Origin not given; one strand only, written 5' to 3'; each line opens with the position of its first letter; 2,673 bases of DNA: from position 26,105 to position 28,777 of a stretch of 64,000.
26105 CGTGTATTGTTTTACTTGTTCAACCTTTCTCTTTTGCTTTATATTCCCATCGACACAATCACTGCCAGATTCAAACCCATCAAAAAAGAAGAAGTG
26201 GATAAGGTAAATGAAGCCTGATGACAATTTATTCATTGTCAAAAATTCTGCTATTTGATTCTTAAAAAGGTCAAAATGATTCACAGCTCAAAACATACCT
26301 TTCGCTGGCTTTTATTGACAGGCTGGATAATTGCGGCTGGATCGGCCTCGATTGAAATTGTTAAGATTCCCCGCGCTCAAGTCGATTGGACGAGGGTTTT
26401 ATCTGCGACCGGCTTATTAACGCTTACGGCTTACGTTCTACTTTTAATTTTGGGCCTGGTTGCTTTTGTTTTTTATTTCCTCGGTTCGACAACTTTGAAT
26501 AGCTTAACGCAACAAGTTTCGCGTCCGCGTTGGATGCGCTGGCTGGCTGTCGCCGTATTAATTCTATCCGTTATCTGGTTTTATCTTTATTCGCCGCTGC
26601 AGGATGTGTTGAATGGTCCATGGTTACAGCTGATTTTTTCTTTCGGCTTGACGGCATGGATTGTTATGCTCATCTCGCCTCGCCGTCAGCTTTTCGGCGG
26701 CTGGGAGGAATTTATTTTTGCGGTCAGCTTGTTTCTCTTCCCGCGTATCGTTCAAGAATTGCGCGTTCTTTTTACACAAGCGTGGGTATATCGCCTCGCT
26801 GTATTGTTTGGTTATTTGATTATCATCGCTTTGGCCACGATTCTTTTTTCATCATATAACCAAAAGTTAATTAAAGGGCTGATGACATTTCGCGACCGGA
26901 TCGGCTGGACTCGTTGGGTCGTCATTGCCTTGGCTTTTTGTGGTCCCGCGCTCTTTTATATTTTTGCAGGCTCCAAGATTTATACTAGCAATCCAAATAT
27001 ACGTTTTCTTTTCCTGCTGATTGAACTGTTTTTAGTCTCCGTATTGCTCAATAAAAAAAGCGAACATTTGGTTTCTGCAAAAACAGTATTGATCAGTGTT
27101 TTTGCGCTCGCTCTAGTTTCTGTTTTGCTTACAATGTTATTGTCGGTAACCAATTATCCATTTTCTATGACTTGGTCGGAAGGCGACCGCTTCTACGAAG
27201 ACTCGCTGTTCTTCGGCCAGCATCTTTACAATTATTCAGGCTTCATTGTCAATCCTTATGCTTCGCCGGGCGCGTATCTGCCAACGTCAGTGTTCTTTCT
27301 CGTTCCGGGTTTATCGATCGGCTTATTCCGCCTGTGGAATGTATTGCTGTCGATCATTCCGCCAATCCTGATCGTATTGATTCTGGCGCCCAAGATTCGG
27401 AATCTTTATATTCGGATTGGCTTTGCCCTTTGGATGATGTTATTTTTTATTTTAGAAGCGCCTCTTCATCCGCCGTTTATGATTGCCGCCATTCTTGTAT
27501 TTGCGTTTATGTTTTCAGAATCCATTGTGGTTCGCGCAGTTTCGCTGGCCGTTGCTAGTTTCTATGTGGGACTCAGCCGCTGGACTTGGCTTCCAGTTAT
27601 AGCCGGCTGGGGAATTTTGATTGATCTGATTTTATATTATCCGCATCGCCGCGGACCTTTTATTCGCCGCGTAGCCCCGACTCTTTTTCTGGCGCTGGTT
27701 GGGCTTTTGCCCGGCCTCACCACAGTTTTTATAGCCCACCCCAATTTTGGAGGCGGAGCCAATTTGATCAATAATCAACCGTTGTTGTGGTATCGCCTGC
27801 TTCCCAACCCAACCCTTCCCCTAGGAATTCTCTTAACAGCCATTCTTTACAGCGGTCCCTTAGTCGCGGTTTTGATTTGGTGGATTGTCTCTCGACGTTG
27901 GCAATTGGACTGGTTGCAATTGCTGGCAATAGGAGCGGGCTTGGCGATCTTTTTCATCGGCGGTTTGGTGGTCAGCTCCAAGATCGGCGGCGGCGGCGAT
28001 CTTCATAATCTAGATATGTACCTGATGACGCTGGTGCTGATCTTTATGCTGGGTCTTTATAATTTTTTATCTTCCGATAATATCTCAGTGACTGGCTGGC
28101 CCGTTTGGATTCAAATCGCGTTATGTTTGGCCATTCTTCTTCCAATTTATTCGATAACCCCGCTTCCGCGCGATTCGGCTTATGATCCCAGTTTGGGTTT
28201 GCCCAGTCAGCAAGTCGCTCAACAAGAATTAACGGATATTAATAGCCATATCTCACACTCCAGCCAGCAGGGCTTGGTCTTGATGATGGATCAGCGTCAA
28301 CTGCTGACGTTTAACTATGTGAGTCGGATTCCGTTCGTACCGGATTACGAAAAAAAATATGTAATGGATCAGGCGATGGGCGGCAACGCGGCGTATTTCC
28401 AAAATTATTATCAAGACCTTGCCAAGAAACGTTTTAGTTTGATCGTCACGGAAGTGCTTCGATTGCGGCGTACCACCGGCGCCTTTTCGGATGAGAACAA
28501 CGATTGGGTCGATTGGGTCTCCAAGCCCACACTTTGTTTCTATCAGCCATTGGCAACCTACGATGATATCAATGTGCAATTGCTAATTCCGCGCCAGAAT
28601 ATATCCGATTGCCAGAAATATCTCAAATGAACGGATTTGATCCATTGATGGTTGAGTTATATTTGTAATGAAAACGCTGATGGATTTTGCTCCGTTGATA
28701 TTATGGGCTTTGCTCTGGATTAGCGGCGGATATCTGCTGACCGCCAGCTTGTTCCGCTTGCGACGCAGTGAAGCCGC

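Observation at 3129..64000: A 61-kb, nearly single-strand glycan-assembly island with two export routes, eight GT-C-like membrane enzymes, five methyltransferase domains and its own sulfation supply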

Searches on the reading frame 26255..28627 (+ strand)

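Call 5: search_protein_families(library=pfam, proteins=[window:26255-28627:+])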
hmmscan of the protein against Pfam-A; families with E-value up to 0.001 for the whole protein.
window:26255-28627:+ (791 aa): 0 families

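Call 14: search_protein_families(library=pfam, max_evalue=10, proteins=[window:26255-28627:+])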
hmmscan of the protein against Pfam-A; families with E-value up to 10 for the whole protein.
window:26255-28627:+ (791 aa): 1 family
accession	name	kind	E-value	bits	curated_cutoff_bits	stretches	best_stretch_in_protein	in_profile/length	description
PF14715.11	FixP_N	-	4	7.7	24.9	1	91-113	20-42/48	N-terminal domain of cytochrome oxidase-cbb3, FixP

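Call 15: search_protein_families(library=ncbifam, max_evalue=0.01, proteins=[window:26255-28627:+])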
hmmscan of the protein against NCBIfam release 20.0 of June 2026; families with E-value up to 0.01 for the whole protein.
window:26255-28627:+ (791 aa): 0 families
